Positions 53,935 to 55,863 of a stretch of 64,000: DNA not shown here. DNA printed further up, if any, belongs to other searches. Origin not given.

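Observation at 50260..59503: Eight-gene operon coupling an ATP-dependent hydantoinase/oxoprolinase-type enzyme, a two-subunit B12 acyl-CoA mutase and EtfAB-FixCX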

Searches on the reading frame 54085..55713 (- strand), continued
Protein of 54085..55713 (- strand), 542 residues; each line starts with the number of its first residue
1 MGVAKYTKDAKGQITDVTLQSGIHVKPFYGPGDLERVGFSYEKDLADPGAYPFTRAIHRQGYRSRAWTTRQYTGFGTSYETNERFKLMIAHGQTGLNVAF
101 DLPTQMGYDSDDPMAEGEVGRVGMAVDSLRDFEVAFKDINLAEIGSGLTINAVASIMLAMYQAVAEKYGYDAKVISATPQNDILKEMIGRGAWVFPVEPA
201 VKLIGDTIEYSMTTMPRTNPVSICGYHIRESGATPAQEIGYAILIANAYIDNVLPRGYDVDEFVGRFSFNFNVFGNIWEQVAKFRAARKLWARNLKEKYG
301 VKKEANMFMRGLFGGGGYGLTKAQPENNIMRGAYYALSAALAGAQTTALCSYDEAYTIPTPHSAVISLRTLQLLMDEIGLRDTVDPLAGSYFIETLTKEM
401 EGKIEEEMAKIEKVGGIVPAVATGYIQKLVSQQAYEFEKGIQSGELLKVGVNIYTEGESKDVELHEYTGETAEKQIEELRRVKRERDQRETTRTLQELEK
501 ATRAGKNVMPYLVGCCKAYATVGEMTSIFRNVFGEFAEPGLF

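Call 17: search_protein_families(library=pfam, proteins=[L009:932-2116:+, L009:2132-3091:+, L009:3079-4236:+, L009:8797-9543:+, L009:15590-16921:+, L009:16963-17934:+, L009:17906-18412:+, L009:18418-20700:+, L009:20715-21131:+, L009:4373-4645:+], max_evalue=0.00001)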
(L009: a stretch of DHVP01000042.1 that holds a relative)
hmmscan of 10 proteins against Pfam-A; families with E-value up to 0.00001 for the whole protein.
L009:932-2116:+ (395 aa): 1 family
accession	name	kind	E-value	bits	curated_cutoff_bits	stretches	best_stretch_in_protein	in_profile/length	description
PF02515.22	CoA_transf_3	-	2.3e-78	264.3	23.3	1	8-372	5-366/366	CoA-transferase family III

L009:2132-3091:+ (320 aa): 4 families
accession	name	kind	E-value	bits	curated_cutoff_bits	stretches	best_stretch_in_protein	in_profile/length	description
PF03308.22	MeaB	-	3.3e-70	236.6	23.1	1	20-281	2-271/273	Methylmalonyl Co-A mutase-associated GTPase MeaB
PF02492.25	cobW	-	2.8e-06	27.5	20.7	1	49-202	2-161/180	CobW/HypB/UreG, nucleotide-binding domain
PF00009.33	GTP_EFTU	-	5.5e-06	26.5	26.5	0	180-244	117-185/188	Elongation factor Tu GTP binding domain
PF00448.28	SRP54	-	6.8e-06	26.3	22.7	0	49-167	3-112/196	SRP54-type protein, GTPase domain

L009:3079-4236:+ (386 aa): 4 families
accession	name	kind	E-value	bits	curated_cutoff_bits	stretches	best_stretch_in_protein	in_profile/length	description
PF00441.29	Acyl-CoA_dh_1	-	3.7e-43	147.7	22.4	1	229-376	1-148/150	Acyl-CoA dehydrogenase, C-terminal domain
PF02771.21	Acyl-CoA_dh_N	-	8.1e-29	100.7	22.9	1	6-117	1-112/113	Acyl-CoA dehydrogenase, N-terminal domain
PF02770.24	Acyl-CoA_dh_M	-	3.6e-23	82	33.3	1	123-217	2-97/97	Acyl-CoA dehydrogenase, middle domain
PF08028.16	Acyl-CoA_dh_2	-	5.4e-20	72.5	22.7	1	244-355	1-122/134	Acyl-CoA dehydrogenase, C-terminal domain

L009:8797-9543:+ (249 aa): 3 families
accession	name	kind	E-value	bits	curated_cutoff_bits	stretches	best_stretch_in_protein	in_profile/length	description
PF07729.17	FCD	-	9.1e-25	87.9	24.3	1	111-232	3-123/125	FCD domain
PF00392.27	GntR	-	2.5e-15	56.3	27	1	41-99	5-64/64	Bacterial regulatory proteins, gntR family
PF07840.17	FadR_C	-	3.9e-06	27.3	23.6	0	49-234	15-147/164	FadR C-terminal domain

L009:15590-16921:+ (444 aa): 2 families
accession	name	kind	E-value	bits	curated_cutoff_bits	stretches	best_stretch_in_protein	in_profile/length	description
PF14535.12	AMP-binding_C_2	-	3.1e-26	91.9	25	1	346-442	2-96/96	AMP-binding enzyme C-terminal domain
PF00501.34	AMP-binding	-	1.5e-12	47.5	29.9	1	84-295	155-374/384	AMP-binding enzyme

L009:16963-17934:+ (324 aa): 2 families
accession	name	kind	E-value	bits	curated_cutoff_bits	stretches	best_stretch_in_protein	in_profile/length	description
PF00941.27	FAD_binding_5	-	6e-51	173.1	27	1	4-170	3-169/170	FAD binding domain in molybdopterin dehydrogenase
PF03450.22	CO_deh_flav_C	-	3.5e-24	85.3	25.5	1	179-306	2-101/102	CO dehydrogenase flavoprotein C-terminal domain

L009:17906-18412:+ (169 aa): 2 families
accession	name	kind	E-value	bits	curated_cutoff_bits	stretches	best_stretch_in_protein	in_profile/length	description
PF01799.25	Fer2_2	-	1.4e-33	115.3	30.3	1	89-163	1-75/75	[2Fe-2S] binding domain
PF00111.32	Fer2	-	1.5e-07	31.7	21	1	21-75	1-55/77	2Fe-2S iron-sulfur cluster binding domain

L009:18418-20700:+ (761 aa): 3 families
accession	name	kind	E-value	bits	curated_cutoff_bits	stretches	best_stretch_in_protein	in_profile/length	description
PF20256.3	MoCoBD_2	-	9.7e-83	278.4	27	1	424-694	11-283/283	Molybdopterin cofactor-binding domain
PF02738.23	MoCoBD_1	-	3.4e-75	252.7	27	1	142-390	1-244/244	Molybdopterin cofactor-binding domain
PF01315.27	Ald_Xan_dh_C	-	4.3e-30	104.7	31.3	1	21-126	1-110/110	Aldehyde oxidase and xanthine dehydrogenase, a/b hammerhead domain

L009:20715-21131:+ (139 aa): 2 families
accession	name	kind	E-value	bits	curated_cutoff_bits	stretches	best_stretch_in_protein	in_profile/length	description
PF13669.12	Glyoxalase_4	-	5.3e-16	59.3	27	1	7-116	1-109/109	Glyoxalase/Bleomycin resistance protein/Dioxygenase superfamily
PF00903.31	Glyoxalase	-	2.6e-12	47.6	20.6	1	5-117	1-111/121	Glyoxalase/Bleomycin resistance protein/Dioxygenase superfamily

L009:4373-4645:+ (91 aa): 0 families

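Call 18: search_protein_families(library=pfam, proteins=[L043:11773-12792:+, L043:12929-13414:+, L043:13418-14719:+, L043:2304-3509:+, L043:2-1555:+, L067:11774-13792:+, L067:13860-15365:+, L067:6679-7374:+, L067:7364-8551:+, L067:3337-6099:+], max_evalue=0.00001)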
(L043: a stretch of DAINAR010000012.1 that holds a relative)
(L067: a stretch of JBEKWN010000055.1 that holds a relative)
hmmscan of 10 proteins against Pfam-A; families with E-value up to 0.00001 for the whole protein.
L043:11773-12792:+ (340 aa): 1 family
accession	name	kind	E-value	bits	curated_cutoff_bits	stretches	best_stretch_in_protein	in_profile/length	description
PF03480.18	DctP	-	1.5e-48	166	23.4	1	50-310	15-279/286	Bacterial extracellular solute-binding protein, family 7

L043:12929-13414:+ (162 aa): 1 family
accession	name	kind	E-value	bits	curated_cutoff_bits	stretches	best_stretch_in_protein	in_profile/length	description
PF04290.18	DctQ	-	6.7e-19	68.5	28.3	1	26-155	1-130/132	Tripartite ATP-independent periplasmic transporters, DctQ component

L043:13418-14719:+ (434 aa): 1 family
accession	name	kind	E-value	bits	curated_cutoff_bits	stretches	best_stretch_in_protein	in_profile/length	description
PF06808.19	DctM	-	6.7e-86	289.1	23.8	1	12-424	1-412/413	Tripartite ATP-independent periplasmic transporter, DctM component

L043:2304-3509:+ (402 aa): 2 families
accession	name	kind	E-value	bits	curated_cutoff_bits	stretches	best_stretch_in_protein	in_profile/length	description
PF00557.29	Peptidase_M24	-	9.9e-37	127.2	23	1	151-386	1-208/208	Metallopeptidase family M24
PF01321.24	Creatinase_N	-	2.1e-18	67.6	22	1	19-144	1-128/128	Creatinase/Prolidase N-terminal domain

L043:2-1555:+ (518 aa): 7 families
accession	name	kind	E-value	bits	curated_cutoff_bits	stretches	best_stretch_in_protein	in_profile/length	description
PF14691.11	Fer4_20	-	2.8e-27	95.2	25.8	1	27-107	27-111/113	Dihydroprymidine dehydrogenase domain II, 4Fe-4S cluster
PF07992.20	Pyr_redox_2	-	2.9e-18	66.8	26.1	1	122-360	2-240/291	Pyridine nucleotide-disulphide oxidoreductase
PF00070.33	Pyr_redox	-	6.8e-10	39.8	22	0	122-156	1-35/82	Pyridine nucleotide-disulphide oxidoreductase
PF13450.12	NAD_binding_8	-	2.1e-08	34.7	21.9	1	125-178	1-50/68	NAD(P)-binding Rossmann-like domain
PF01266.30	DAO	-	5e-07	30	27.9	0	122-156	1-35/353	FAD dependent oxidoreductase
PF12831.13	FAD_oxidored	-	8.8e-07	29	27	0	123-163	2-42/416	FAD dependent oxidoreductase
PF13738.12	Pyr_redox_3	-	7.8e-06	25.8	30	0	251-323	160-242/305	Pyridine nucleotide-disulphide oxidoreductase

L067:11774-13792:+ (673 aa): 4 families
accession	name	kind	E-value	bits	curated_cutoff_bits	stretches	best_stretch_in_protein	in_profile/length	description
PF02737.24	3HCDH_N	-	1.3e-48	165.7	22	1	12-193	1-178/180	3-hydroxyacyl-CoA dehydrogenase, NAD binding domain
PF00378.25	ECH_1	-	4.9e-46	157.5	27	1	393-585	3-192/251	Enoyl-CoA hydratase/isomerase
PF16113.10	ECH_2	-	3.7e-30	106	27.2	1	397-539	2-144/335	Enoyl-CoA hydratase/isomerase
PF00725.27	3HCDH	-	9.8e-14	52.1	22.1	1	197-289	1-93/97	3-hydroxyacyl-CoA dehydrogenase, C-terminal domain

L067:13860-15365:+ (502 aa): 2 families
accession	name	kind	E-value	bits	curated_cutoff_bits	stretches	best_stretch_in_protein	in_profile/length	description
PF00501.34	AMP-binding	-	7.8e-84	282.1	29.9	1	35-390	8-384/384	AMP-binding enzyme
PF13193.12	AMP-binding_C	-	7.9e-10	40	24.5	1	440-496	1-55/76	AMP-binding enzyme C-terminal domain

L067:6679-7374:+ (232 aa): 2 families
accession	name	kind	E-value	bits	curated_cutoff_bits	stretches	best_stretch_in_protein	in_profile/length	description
PF18481.7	DUF5616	-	1.9e-43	148.6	27.6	1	70-207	2-139/140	Domain of unknown function (DUF5616)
PF04256.18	DUF434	-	1.2e-22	79.7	27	1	11-65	2-56/56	Protein of unknown function (DUF434)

L067:7364-8551:+ (396 aa): 2 families
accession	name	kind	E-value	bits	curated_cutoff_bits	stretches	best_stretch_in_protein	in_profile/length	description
PF07690.21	MFS_1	-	1.2e-49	169.6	33.4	2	19-234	2-226/347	Major Facilitator Superfamily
PF12832.13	MFS_1_like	-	7e-07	29.1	25.2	1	216-384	2-175/373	MFS_1 like family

L067:3337-6099:+ (921 aa): 11 families
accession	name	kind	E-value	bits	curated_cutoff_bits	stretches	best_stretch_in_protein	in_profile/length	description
PF00005.33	ABC_tran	-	4.7e-22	79.5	25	0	18-45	1-28/137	ABC transporter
PF17760.6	UvrA_inter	-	5.1e-16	59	23.3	1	135-238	2-105/109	UvrA interaction domain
PF17755.6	UvrA_DNA-bind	-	2.8e-10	40.9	23.2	1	291-355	1-65/110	UvrA DNA-binding domain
PF13304.12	AAA_21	-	1.5e-09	38.8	27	0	469-530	238-300/304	AAA domain, putative AbiEii toxin, Type IV TA system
PF02463.25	SMC_N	-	1.9e-08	34.4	40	0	413-541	135-210/220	RecF/RecN/SMC N terminal domain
PF13555.12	AAA_29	-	2.8e-08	33.8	27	0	24-44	18-38/61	P-loop containing region of AAA domain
PF13191.12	AAA_16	-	7.2e-08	33.5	32.6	0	24-79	20-81/167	AAA ATPase domain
PF13476.12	AAA_23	-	1.9e-07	32.4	27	0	8-44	2-35/201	AAA domain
PF06745.19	ATPase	-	3.9e-07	30.1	26.6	0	609-642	15-48/231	KaiC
PF13481.12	AAA_25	-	2.3e-06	27.8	27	0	21-49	26-54/195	AAA domain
PF05729.18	NACHT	-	7.5e-06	26.3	26.7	0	615-645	2-32/167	NACHT domain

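Call 34: search_protein_families(library=ncbifam, proteins=[L009:932-2116:+, L009:3079-4236:+, L009:15590-16921:+, L009:16963-17934:+, L009:17906-18412:+, L009:18418-20700:+, L009:8797-9543:+, L043:11773-12792:+], max_evalue=1e-10)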
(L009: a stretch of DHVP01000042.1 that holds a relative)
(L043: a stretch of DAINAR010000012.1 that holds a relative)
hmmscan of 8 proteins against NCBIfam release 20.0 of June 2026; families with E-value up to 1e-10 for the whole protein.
L009:932-2116:+ (395 aa): 7 families
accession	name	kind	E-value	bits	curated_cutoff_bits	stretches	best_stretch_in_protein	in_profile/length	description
NF052585.1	SucGlutTfsCaiB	equivalog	5.2e-57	193.2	750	1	18-381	22-390/394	succinate--glutarate CoA-transferase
NF003809.0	PRK05398.1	subfamily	4.8e-45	153.9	442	2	23-201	24-201/416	formyl-CoA transferase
NF041294.1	Scnl_mescCoAtase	equivalog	3e-43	148.4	700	1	1-375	1-379/381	succinyl-CoA:mesaconate CoA-transferase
TIGR03253.1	oxalate_frc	equivalog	1.2e-42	146.1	504.2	2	22-201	22-200/416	formyl-CoA transferase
NF008511.0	PRK11430.1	equivalog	1.3e-40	139.7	522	1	22-328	28-333/381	CoA:oxalate CoA-transferase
NF002914.1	PRK03525.1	equivalog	1.6e-19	70.2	413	1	68-395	64-397/400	L-carnitine CoA-transferase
TIGR04253.1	mesacon_CoA_iso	equivalog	4.3e-13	49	725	1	24-394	23-399/403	2-methylfumaryl-CoA isomerase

L009:3079-4236:+ (386 aa): 19 families
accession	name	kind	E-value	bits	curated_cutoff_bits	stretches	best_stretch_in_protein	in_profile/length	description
NF042972.1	AcrlCoAredClosAcrC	equivalog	7.5e-107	357.3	640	1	1-379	1-378/378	acryloyl-CoA reductase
NF045552.1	GlutCoADH_Des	equivalog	7.1e-78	262.5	470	1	1-378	1-380/387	glutaryl-CoA dehydrogenase Acd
NF058590.1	AcCoDHFadEBacil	equivalog_domain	9e-73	245.7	600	1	5-380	21-413/586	acyl-CoA dehydrogenase FadE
NF043006.1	CyhCrbnylCoADH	equivalog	6.5e-71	239.3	650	1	6-380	5-378/380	cyclohexane-1-carbonyl-CoA dehydrogenase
NF042439.1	SulpropCoADesulf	equivalog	2.1e-68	230.8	600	1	20-379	8-372/379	3-sulfinopropanoyl-CoA desulfinase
NF008997.0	PRK12341.1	equivalog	4e-65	220.3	537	1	1-380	1-379/382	acyl-CoA dehydrogenase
NF045652.1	ProlPCPDhRedW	equivalog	1.4e-61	208.4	650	1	14-375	9-371/376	L-prolyl-[peptidyl-carrier protein] dehydrogenase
NF053553.1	prodigi_MBC_PigA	equivalog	3.3e-59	200.9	500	1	1-376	1-378/381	prodigiosin MBC biosynthesis dehydrogenase PigA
NF002885.1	PRK03354.1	equivalog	7.2e-58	196.4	540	1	1-380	1-376/378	crotonobetainyl-CoA dehydrogenase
TIGR03207.1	cyc_hxne_CoA_dh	equivalog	1.6e-54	185.1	575.35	1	6-376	2-370/372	cyclohexanecarboxyl-CoA dehydrogenase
NF052270.1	Staph_DH_FadE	equivalog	4.2e-36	124.5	600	1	6-375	22-391/400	acyl-CoA dehydrogenase FadE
TIGR03204.1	pimC_large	equivalog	2.2e-33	115.7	623.85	1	9-299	16-298/395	pimeloyl-CoA dehydrogenase large subunit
TIGR03203.1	pimD_small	equivalog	4e-30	105.2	652.7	1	2-354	1-353/378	pimeloyl-CoA dehydrogenase small subunit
NF037942.1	ac_ACP_DH_MbtN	equivalog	9.6e-28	97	700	1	12-376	5-364/376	mycobactin biosynthesis acyl-ACP dehydrogenase MbtN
NF049984.1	Rv1679_FadE16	equivalog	6.7e-26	91.4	600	1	22-358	10-346/371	Rv1679 family acyl-CoA dehydrogenase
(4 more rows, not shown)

L009:15590-16921:+ (444 aa): 6 families
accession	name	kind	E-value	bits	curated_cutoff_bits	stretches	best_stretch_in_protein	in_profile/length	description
TIGR02155.1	PA_CoA_ligase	equivalog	2.4e-122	408.5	646.3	1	20-442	4-422/422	phenylacetate--CoA ligase PaaK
NF041878.1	paak_haloarch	equivalog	1.5e-116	389.5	700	1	17-442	6-427/427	phenylacetate--CoA ligase PaaK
NF045666.1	DVU1553_fam_AMP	equivalog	2.3e-56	191.3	300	1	16-336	15-330/331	DVU_1553 family AMP-dependent CoA ligase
NF053551.1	FlxY_rubin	equivalog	2.8e-52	177.9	520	1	17-441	2-423/424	flexirubin biosynthesis putative acyl-CoA ligase FlxY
TIGR03335.1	F390_ftsA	equivalog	2.4e-34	118.8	458.7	1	21-408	11-403/445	coenzyme F390 synthetase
NF041217.1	BagE_FevW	exception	4e-33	115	800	1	22-428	11-392/424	bagremycin/ferroverdin synthetase BagE/FevW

L009:16963-17934:+ (324 aa): 7 families
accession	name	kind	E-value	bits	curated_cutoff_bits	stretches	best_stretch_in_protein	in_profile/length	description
NF007427.0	PRK09971.1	equivalog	2.2e-79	266.7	287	2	5-202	6-206/292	xanthine dehydrogenase FAD-binding subunit XdhB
NF043083.1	XdhB_XDHase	equivalog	5.2e-79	265.4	310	2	5-202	6-206/289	xanthine dehydrogenase subunit XdhB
NF041019.1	glyceraldDH_beta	equivalog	2.5e-65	220.5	350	2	5-202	7-203/280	glyceraldehyde dehydrogenase subunit beta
TIGR02963.1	xanthine_xdhA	equivalog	2.5e-45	155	467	1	5-205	194-393/468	xanthine dehydrogenase small subunit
TIGR03195.1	4hydrxCoA_B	equivalog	5.6e-37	127.5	404.55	2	4-114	5-116/321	4-hydroxybenzoyl-CoA reductase subunit beta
TIGR03199.1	pucC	equivalog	8.3e-22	77.7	306.05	1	9-202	1-191/264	xanthine dehydrogenase subunit C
TIGR03312.1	Se_sel_red_FAD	hypoth_equivalog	8.7e-15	54.6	241.5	1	5-154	3-145/257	molybdopterin-dependent oxidoreductase FAD-binding subunit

L009:17906-18412:+ (169 aa): 11 families
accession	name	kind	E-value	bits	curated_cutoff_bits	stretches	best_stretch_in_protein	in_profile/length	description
NF043084.2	XdhC_XDHase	equivalog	3e-61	205.3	217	1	17-165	1-149/151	xanthine dehydrogenase subunit XdhC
NF041020.1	glyceraldDH_gamma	equivalog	1.7e-54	183.8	290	1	17-168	11-161/164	glyceraldehyde dehydrogenase subunit gamma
TIGR03198.1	pucE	equivalog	2.8e-53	179.5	254.3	1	16-167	1-150/151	xanthine dehydrogenase subunit E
TIGR03311.1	Se_dep_XDH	equivalog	7.8e-52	176.4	830.45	1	21-166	3-144/848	selenium-dependent xanthine dehydrogenase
TIGR02963.1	xanthine_xdhA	equivalog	1.5e-49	169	467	1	19-167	1-159/468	xanthine dehydrogenase small subunit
NF045668.1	pterin_aldehy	equivalog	3.3e-47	161.1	1100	1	20-166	4-152/905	molybdopterin-dependent aldehyde oxidoreductase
TIGR03193.1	4hydroxCoAred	equivalog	6e-47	159.3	257.8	1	34-166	17-148/148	4-hydroxybenzoyl-CoA reductase subunit gamma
NF007387.0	PRK09908.1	equivalog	9.6e-47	158.4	212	1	18-165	8-155/159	xanthine dehydrogenase iron sulfur-binding subunit XdhC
NF008514.0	PRK11433.1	equivalog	1.3e-44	152.3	322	1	17-168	51-216/218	aldehyde dehydrogenase iron-sulfur subunit PaoA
TIGR02969.1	mam_aldehyde_ox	subfamily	7.8e-36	123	1912.3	1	18-165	2-160/1330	aldehyde oxidase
TIGR03313.1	Se_sel_red_Mo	hypoth_equivalog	2.8e-13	48.4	1101.9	1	21-168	1-147/951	molybdopterin-dependent oxidoreductase Mo/Fe-S-binding subunit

L009:18418-20700:+ (761 aa): 13 families
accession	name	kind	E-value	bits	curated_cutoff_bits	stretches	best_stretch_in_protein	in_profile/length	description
TIGR03194.1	4hydrxCoA_A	equivalog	3.1e-198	660.7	994.55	1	11-753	1-746/746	4-hydroxybenzoyl-CoA reductase subunit alpha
NF043082.1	XdhA_XDHase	equivalog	4.8e-179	597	780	1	7-756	1-755/758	xanthine dehydrogenase subunit XdhA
NF007426.0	PRK09970.1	equivalog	3.9e-172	574.1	916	1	5-756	4-758/761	xanthine dehydrogenase molybdenum-binding subunit XdhA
NF041018.1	glyceraldDH_alpha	equivalog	1.1e-140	470.4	790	1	6-750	2-741/741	glyceraldehyde dehydrogenase subunit alpha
TIGR03196.1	pucD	equivalog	3.6e-136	455.5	783.65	1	9-749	5-754/763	xanthine dehydrogenase subunit D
TIGR03311.1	Se_dep_XDH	equivalog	2.6e-120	403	830.45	2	7-544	162-685/848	selenium-dependent xanthine dehydrogenase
NF040766.1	CODH_aero_grp5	exception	9.9e-117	391.1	950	1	5-749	3-781/785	aerobic carbon-monoxide dehydrogenase large subunit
TIGR03313.1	Se_sel_red_Mo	hypoth_equivalog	8.7e-112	374.5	1101.9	2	160-754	362-950/951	molybdopterin-dependent oxidoreductase Mo/Fe-S-binding subunit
NF045668.1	pterin_aldehy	equivalog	2.9e-108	363.2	1100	1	5-754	173-905/905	molybdopterin-dependent aldehyde oxidoreductase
TIGR02965.1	xanthine_xdhB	equivalog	1.1e-101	341.3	849.5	1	8-754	2-755/758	xanthine dehydrogenase molybdopterin binding subunit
TIGR02416.1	CO_dehy_Mo_lg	equivalog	2e-101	340.4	991.15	1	22-751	8-769/770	aerobic carbon-monoxide dehydrogenase large subunit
NF041671.1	peri_hyde_PaoC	equivalog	5.4e-96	322.6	1180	1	2-755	13-733/735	aldehyde oxidoreductase molybdenum-binding subunit PaoC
TIGR02969.1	mam_aldehyde_ox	subfamily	3.3e-49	167.3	1912.3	1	19-738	588-1282/1330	aldehyde oxidase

L009:8797-9543:+ (249 aa): 5 families
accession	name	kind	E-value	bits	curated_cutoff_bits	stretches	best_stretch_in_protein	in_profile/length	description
TIGR03338.1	phnR_burk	equivalog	2.6e-35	122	271.5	1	35-235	10-209/212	phosphonate utilization associated transcriptional regulator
NF003011.0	PRK03837.1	subfamily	7.8e-20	71.5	260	1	104-235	101-229/241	transcriptional regulator NanR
NF008504.0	PRK11414.1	equivalog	2.6e-16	60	225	1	45-230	20-206/221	GntR family transcriptional regulator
NF008576.0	PRK11534.1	equivalog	1.6e-15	57.4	218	1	41-241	12-219/225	DNA-binding transcriptional regulator CsiR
NF007001.0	PRK09464.1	equivalog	6.1e-11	42.4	330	0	36-231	10-224/254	pyruvate dehydrogenase complex transcriptional repressor PdhR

L043:11773-12792:+ (340 aa): 2 families
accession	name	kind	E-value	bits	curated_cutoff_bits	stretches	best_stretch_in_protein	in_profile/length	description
NF037995.1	TRAP_S1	subfamily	4.1e-35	121.4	50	1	38-302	4-271/271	TRAP transporter substrate-binding protein DctP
TIGR00787.1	dctP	subfamily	2.7e-29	102.4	175.05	1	51-281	16-251/257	DctP family TRAP transporter solute-binding subunit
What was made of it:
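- Tried and rejected: All hits to the ligase, transferase, dehydrogenase and Mo enzyme were below the equivalog cut-offs (call 34). It scores 661 bits against a cut-off of 995 for the alpha subunit (call 34).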

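Call 55: search_protein_representatives(protein=window:54085-55713:-)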
Query: 542 residues. Proteins with E-value up to 0.001 (for the whole library): 18066; up to 1e-10: 9971; up to 1e-30: 1926. The best 150 are listed.
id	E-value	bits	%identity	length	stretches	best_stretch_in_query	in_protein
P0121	6.5e-185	632.3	54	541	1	14-541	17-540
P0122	1.1e-154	532.5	50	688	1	20-534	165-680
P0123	2.4e-143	495.1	46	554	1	11-539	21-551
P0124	8.5e-140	483.4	44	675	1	15-536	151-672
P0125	2.9e-139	481.7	44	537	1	20-538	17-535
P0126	2.2e-136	472.2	62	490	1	11-350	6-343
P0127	1.3e-135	469.6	43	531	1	16-542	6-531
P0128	1.5e-134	466.2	45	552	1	20-538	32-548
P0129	2.3e-132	458.9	65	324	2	157-379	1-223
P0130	1.1e-130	453.4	41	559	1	21-539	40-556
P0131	1.1e-130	453.3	42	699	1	14-540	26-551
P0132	3.1e-129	448.6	42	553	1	17-540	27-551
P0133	1.5e-128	446.3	45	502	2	91-418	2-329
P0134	2.1e-128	445.9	43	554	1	20-538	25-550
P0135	1.4e-127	443.1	43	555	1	23-540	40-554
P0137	5.7e-125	434.5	43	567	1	18-535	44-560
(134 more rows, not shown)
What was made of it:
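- Tried and rejected: The 1.84-billion representative search gave 150 unnamed representatives (call 55).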
